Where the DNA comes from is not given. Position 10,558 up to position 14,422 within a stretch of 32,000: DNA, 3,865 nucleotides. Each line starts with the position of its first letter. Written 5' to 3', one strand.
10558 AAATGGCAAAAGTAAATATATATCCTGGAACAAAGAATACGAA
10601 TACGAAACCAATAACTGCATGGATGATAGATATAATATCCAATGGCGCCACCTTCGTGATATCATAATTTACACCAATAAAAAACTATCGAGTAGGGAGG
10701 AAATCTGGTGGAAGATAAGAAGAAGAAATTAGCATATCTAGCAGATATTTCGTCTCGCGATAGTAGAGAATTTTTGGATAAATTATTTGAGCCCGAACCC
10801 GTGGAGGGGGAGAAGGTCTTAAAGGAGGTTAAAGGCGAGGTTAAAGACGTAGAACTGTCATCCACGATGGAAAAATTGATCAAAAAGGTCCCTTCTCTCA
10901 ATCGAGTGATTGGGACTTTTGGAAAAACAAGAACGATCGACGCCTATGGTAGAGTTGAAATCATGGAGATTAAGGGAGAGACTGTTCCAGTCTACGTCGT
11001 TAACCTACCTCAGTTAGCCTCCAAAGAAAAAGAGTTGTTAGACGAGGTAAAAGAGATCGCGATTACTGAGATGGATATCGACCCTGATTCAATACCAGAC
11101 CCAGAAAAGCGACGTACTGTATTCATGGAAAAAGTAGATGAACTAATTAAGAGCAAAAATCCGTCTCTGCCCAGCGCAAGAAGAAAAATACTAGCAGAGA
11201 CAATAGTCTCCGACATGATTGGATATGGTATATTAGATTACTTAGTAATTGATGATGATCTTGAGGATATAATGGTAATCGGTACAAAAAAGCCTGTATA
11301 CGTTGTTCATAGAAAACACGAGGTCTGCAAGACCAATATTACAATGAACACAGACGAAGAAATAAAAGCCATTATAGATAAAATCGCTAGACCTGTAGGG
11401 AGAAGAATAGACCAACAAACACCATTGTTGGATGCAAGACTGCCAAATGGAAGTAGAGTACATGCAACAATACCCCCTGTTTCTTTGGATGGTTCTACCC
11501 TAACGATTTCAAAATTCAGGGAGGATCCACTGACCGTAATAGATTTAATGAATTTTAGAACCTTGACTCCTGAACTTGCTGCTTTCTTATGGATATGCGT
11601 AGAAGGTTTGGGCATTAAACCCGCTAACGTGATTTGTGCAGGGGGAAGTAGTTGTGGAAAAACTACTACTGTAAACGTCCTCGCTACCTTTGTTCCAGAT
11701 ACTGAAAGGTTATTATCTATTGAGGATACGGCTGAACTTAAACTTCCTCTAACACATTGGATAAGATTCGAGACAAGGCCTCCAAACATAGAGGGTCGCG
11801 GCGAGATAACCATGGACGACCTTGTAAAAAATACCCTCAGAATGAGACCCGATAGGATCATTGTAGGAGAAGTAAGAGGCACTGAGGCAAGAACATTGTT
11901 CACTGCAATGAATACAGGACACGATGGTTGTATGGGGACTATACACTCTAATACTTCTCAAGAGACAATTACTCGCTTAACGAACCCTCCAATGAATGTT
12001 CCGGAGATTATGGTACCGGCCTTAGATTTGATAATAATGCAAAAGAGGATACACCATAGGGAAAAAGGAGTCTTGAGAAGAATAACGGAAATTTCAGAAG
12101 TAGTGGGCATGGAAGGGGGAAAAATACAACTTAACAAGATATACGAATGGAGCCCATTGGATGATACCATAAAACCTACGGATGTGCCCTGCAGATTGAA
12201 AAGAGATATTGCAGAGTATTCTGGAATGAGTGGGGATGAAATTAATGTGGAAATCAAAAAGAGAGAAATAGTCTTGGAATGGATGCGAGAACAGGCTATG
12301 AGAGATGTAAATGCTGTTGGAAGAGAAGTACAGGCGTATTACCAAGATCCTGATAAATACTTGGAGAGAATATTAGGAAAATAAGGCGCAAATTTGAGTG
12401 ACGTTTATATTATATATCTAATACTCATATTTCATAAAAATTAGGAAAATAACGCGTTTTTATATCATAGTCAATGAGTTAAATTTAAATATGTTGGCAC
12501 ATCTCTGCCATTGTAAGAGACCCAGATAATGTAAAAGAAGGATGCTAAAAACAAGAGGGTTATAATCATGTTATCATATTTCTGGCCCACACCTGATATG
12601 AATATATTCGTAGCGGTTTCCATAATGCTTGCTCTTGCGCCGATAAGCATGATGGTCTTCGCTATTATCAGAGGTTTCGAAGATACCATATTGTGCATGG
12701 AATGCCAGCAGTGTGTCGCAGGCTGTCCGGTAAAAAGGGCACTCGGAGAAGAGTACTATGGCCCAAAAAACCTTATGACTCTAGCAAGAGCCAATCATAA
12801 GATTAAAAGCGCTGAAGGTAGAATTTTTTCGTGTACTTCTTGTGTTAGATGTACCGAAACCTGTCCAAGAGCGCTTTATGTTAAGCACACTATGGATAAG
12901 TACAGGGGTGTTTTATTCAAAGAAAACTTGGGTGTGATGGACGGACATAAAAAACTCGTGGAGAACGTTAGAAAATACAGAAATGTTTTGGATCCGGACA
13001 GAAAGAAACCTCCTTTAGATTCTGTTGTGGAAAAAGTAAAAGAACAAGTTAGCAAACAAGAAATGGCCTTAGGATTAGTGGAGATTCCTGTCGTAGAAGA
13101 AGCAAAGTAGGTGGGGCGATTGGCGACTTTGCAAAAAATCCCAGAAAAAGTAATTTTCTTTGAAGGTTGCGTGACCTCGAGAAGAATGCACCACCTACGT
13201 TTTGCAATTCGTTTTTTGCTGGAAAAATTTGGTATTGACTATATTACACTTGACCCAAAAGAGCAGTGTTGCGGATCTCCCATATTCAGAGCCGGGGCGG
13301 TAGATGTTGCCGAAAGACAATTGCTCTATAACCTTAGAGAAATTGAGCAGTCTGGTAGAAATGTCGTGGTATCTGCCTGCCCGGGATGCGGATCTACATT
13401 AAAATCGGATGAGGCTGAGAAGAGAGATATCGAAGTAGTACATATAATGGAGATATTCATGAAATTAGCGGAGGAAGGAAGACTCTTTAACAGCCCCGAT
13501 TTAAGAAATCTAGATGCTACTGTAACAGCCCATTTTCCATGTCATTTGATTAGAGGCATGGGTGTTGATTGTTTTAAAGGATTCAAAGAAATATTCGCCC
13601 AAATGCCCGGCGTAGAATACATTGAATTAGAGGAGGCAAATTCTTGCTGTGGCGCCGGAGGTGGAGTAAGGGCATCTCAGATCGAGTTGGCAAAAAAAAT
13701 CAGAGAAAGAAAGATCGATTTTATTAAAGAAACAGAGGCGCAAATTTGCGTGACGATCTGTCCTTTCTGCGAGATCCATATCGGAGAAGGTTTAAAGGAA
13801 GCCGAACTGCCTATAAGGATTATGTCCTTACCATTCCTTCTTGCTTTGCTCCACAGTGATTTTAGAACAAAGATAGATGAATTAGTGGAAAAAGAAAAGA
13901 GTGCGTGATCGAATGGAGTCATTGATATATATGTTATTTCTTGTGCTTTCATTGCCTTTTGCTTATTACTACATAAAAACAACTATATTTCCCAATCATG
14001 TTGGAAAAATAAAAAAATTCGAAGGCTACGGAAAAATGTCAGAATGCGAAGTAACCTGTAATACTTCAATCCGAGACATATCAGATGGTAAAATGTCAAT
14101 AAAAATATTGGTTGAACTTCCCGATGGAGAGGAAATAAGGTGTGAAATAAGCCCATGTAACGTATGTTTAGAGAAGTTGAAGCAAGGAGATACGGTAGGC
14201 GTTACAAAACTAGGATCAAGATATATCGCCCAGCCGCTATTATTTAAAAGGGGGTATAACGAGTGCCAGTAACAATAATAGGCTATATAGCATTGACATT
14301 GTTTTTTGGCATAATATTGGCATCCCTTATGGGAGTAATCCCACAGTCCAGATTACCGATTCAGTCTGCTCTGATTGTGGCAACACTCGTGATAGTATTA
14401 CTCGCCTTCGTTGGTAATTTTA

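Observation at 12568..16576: Seven-gene Hdr-like membrane redox operon built around two unassigned Cys-motif membrane paralogs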

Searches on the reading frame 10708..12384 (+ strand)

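Call 18: search_protein_families(library=pfam, proteins=[window:10708-12384:+], max_evalue=0.001)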
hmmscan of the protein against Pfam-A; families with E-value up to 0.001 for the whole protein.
window:10708-12384:+ (558 aa): 1 family
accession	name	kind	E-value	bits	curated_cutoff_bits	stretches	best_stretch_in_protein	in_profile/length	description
PF00437.27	T2SSE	-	1.9e-39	135.8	24.9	1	185-448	16-278/370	Type II/IV secretion system protein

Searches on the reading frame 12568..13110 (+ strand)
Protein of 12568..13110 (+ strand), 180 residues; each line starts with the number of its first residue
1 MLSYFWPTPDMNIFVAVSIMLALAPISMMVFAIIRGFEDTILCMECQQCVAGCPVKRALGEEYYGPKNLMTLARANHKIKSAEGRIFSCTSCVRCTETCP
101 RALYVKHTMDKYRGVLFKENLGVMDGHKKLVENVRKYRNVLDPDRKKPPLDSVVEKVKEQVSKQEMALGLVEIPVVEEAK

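Call 3: search_protein_families(library=pfam, proteins=[window:12568-13110:+], max_evalue=1)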
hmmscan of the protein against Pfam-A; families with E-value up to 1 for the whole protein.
window:12568-13110:+ (180 aa): 15 families
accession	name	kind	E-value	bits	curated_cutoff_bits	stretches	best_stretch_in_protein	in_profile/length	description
PF13183.11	Fer4_8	-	3.8e-09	37.4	27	1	43-101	5-66/68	4Fe-4S dicluster domain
PF13534.11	Fer4_17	-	4.4e-07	30.8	22.2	1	43-103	2-60/61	4Fe-4S dicluster domain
PF13187.11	Fer4_9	-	3.4e-06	27.4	27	2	43-102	2-50/52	4Fe-4S dicluster domain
PF13237.11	Fer4_10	-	4e-06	27.1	25.5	2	38-100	4-53/53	4Fe-4S dicluster domain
PF12800.12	Fer4_4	-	1.4e-05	25.5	24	2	43-55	4-16/17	4Fe-4S binding domain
PF12838.12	Fer4_7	-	1.8e-05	25.5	27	1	43-101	2-50/52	4Fe-4S dicluster domain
PF13484.11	Fer4_16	-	8.5e-05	23.7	30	2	43-100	2-64/66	4Fe-4S double cluster binding domain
PF14697.11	Fer4_21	-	0.00025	21.5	35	2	42-57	40-55/59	4Fe-4S dicluster domain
PF12213.14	Dpoe2NT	-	0.013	16.3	24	1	132-179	23-69/73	DNA polymerases epsilon N terminal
PF25160.1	LdpA_Fe-S-bd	-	0.018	15.2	27.6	0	88-103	27-42/49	LdpA Fe-S cluster-binding domain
PF12797.12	Fer4_2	-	0.088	13.3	24.5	1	42-55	9-22/22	4Fe-4S binding domain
PF13746.11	Fer4_18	-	0.2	12.3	27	0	61-108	35-80/114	4Fe-4S dicluster domain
PF24128.1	Phage_zn_bind_4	-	0.22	12.2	27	0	84-100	43-59/63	Phage zinc binding protein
PF18892.5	DUF5651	-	0.6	10.5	27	0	41-61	16-36/53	Family of unknown function (DUF5651)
PF12798.12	Fer4_3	-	0.77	11.2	27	0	43-55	1-13/15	4Fe-4S binding domain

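Call 4: search_protein_families(library=ncbifam, proteins=[window:12568-13110:+], max_evalue=1)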
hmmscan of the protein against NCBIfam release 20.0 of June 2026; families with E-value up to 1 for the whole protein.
window:12568-13110:+ (180 aa): 50 families (the best 25 are shown)
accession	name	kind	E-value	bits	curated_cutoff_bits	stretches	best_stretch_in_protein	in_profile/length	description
NF004898.0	PRK06259.1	equivalog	5.1e-17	61.7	385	1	42-167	135-265/488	fumarate reductase (CoM/CoB) subunit TfrB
NF004616.0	PRK05950.1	subfamily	4.1e-09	35.9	228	1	37-119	143-236/238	succinate dehydrogenase iron-sulfur subunit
NF008369.0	PRK11168.1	equivalog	8.2e-09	34.8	278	1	43-120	13-91/401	anaerobic glycerol-3-phosphate dehydrogenase subunit C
TIGR00384.1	dhsB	subfamily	1e-08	34.9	88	1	39-111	138-220/222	succinate dehydrogenase and fumarate reductase iron-sulfur protein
TIGR03290.1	CoB_CoM_SS_C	equivalog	3e-08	33.8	160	1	42-137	3-95/144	CoB--CoM heterodisulfide reductase subunit C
NF009226.0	PRK12576.1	equivalog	9.5e-07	28.4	344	1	42-134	155-257/317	succinate dehydrogenase/fumarate reductase iron-sulfur subunit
TIGR00273.1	TIGR00273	equivalog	1e-06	27.9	444.8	1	37-119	289-375/432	LutB/LldF family L-lactate oxidation iron-sulfur protein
NF041779.1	hetero_SS_HdrC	equivalog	6.5e-06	25.8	350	1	43-123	33-110/198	ferredoxin:CoB-CoM heterodisulfide reductase subunit HdrC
TIGR01945.1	rnfC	subfamily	1.2e-05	24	245.95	1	39-103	361-418/435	RnfABCDGE type electron transport complex subunit C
NF045670.1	quin_L_LdhH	equivalog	2.9e-05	22.5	800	1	37-139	300-404/706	L-lactate dehydrogenase (quinone) large subunit LdhH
NF010071.0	PRK13552.1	equivalog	4.5e-05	22.9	264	1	43-113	151-232/241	fumarate reductase iron-sulfur subunit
NF008434.0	PRK11274.1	equivalog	9.2e-05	21.5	333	1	43-115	25-101/409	glycolate oxidase subunit GlcF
NF045663.1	diclust_near_Sec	equivalog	0.0001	20.6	530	1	45-120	310-386/759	pyridine nucleotide-disulfide oxidoreductase/dicluster-binding protein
TIGR03379.1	glycerol3P_GlpC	equivalog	0.00014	20.8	279.9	1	43-109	7-74/397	anaerobic glycerol-3-phosphate dehydrogenase subunit GlpC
TIGR02512.1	FeFe_hydrog_A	subfamily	0.00037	19.5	405.95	1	39-111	5-75/375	[FeFe] hydrogenase, group A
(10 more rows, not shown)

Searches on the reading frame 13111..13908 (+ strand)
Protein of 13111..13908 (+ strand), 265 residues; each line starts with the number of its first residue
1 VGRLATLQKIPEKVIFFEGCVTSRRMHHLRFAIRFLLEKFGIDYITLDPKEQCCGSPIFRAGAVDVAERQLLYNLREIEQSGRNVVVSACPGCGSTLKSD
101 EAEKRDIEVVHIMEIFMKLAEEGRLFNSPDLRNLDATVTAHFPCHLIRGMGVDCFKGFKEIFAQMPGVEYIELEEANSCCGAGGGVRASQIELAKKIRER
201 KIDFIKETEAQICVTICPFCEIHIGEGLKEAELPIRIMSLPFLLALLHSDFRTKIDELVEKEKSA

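Call 3: search_protein_families(library=pfam, proteins=[window:13111-13908:+], max_evalue=1)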
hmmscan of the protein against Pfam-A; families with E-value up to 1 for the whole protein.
window:13111-13908:+ (265 aa): 2 families
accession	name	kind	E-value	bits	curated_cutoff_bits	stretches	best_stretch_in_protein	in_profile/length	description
PF02754.22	CCG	-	3.5e-33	114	20.6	2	138-224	1-84/85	Cysteine-rich domain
PF21937.1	Yop-YscD_ppl_2nd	-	0.29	11.3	27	1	26-51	1-26/67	YscD/CdsD-like Bon-like domain 2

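Call 4: search_protein_families(library=ncbifam, proteins=[window:13111-13908:+], max_evalue=1)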
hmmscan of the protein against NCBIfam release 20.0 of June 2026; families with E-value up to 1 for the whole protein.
window:13111-13908:+ (265 aa): 14 families
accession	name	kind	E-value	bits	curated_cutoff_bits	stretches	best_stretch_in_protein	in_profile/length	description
NF004898.0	PRK06259.1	equivalog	4.4e-55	187.2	385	1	11-241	261-481/488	fumarate reductase (CoM/CoB) subunit TfrB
NF045670.1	quin_L_LdhH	equivalog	1.2e-35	123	800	1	8-239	463-700/706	L-lactate dehydrogenase (quinone) large subunit LdhH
NF008369.0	PRK11168.1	equivalog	2.3e-27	95.9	278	1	8-237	163-394/401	anaerobic glycerol-3-phosphate dehydrogenase subunit C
TIGR03288.1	CoB_CoM_SS_B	equivalog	4.4e-23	82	345.15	2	102-227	111-240/290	CoB--CoM heterodisulfide reductase subunit B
TIGR03379.1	glycerol3P_GlpC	equivalog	2.2e-17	62.9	279.9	1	8-237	158-391/397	anaerobic glycerol-3-phosphate dehydrogenase subunit GlpC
NF008434.0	PRK11274.1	equivalog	3.2e-15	56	333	1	11-227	167-391/409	glycolate oxidase subunit GlcF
NF045663.1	diclust_near_Sec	equivalog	2.2e-13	49.2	530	1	13-220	421-614/759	pyridine nucleotide-disulfide oxidoreductase/dicluster-binding protein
NF041780.1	hetero_SS_HdrB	equivalog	6.6e-13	48.6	450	2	106-223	129-250/304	ferredoxin:CoB-CoM heterodisulfide reductase subunit HdrB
NF045724.1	ferredox_TmcB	equivalog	5.9e-12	44.9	735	1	104-238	284-418/430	electron transfer complex ferredoxin TmcB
NF045711.1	sulf_resp_HmcF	equivalog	6.1e-09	35.2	750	1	103-236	303-437/457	sulfate respiration complex iron-sulfur protein HmcF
NF045796.1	DsrK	equivalog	4.1e-07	29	400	1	105-222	295-411/453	sulfate reduction electron transfer complex DsrMKJOP subunit DsrK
NF042965.1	MFR_anch_SdhE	equivalog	0.00021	20.9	500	1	162-224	172-232/282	8-methylmenaquinol:fumarate reductase membrane anchor subunit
NF005669.0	PRK07451.1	equivalog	0.11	12.8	122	0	175-207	74-106/116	translation initiation factor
TIGR01578.1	MiaB-like-B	hypoth_equivalog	0.2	10.4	314.7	1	66-118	50-103/421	tRNA (N(6)-L-threonylcarbamoyladenosine(37)-C(2))-methylthiotransferase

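Call 59: search_solved_structures(query=window:13111-13908:+, max_evalue=0.001)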
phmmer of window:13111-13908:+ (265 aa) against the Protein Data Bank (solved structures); distinct sequences matched with E-value up to 0.001: 6.
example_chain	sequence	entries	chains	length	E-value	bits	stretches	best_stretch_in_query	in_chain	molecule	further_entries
9sfi_C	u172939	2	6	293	4.4e-19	71.9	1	105-230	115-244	H(2)/formate:CoB-CoM heterodisulfide,ferredoxin reductase subunit B2 | Heterodisulfide reductase subunit B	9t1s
8rvv_B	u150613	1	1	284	1.7e-17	66.7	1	104-230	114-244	H(2):CoB-CoM heterodisulfide,ferredoxin reductase subunit B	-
8rvu_b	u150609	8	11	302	2.2e-17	66.3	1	104-230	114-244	H(2):CoB-CoM heterodisulfide,ferredoxin reductase subunit B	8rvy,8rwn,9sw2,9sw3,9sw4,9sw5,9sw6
5odc_B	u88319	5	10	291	2.1e-16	63.2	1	104-230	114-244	Heterodisulfide reductase, subunit B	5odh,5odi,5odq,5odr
7bkb_B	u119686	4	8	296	2e-13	53.4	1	104-230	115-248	CoB--CoM heterodisulfide reductase subunit B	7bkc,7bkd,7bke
9ojn_A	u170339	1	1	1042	3.1e-11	46.2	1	15-232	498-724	Iron-sulfur-binding reductase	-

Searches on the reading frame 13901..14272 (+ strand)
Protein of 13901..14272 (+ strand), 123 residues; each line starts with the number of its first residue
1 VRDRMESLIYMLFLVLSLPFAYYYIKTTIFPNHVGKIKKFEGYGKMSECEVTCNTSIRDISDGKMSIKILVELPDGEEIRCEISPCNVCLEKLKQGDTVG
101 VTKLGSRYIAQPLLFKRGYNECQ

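Call 3: search_protein_families(library=pfam, proteins=[window:13901-14272:+], max_evalue=1)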
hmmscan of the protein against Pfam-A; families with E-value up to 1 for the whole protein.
window:13901-14272:+ (123 aa): 0 families

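Call 4: search_protein_families(library=ncbifam, proteins=[window:13901-14272:+], max_evalue=1)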
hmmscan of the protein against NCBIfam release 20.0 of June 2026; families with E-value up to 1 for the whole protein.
window:13901-14272:+ (123 aa): 1 family
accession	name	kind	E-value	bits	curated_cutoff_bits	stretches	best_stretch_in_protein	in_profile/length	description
TIGR04042.1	MSMEG_0570_fam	hypoth_equivalog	0.051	13.7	79.85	1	67-107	3-42/90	MSMEG_0570 family nitrogen starvation response protein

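Call 61: search_solved_structures(query=window:13901-14272:+, max_evalue=10)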
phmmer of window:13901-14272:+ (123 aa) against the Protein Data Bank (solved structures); distinct sequences matched with E-value up to 10: 0.

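Call 64: find_homologous_proteins(query=A4, max_evalue=0.001)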
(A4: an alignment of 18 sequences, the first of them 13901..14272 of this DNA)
Query A4 (18 sequences) (123 aa, profile of the alignment): 11 proteins with E <= 0.001 among 1285 candidates.
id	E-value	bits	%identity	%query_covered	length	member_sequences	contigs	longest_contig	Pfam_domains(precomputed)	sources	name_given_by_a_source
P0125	1.2e-40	156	40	92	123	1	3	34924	-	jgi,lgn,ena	-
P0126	5.6e-38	147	34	85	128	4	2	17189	-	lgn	-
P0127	1.2e-37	146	31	76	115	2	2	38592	-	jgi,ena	-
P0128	4.6e-36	141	34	88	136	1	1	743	-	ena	-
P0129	4.7e-36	141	100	97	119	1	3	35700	-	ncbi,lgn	-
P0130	1.3e-35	140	36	76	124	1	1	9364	-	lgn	-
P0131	6.5e-34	134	80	97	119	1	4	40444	-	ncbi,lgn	ncbi:MAG: hypothetical protein ACE5K4_08025 [Candidatus Hydrothermarchaeota archaeon]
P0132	8.4e-24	102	34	36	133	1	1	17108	-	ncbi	ncbi:MAG: hypothetical protein AB1696_28480 [Planctomycetota bacterium]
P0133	1.2e-23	101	-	-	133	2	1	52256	-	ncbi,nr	ncbi:MAG: hypothetical protein GXP25_02665 [Planctomycetes bacterium]|nr:hypothetical protein [Planc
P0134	9.6e-17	79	40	35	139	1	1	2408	-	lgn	-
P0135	6.8e-16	76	24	29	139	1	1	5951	-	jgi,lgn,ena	-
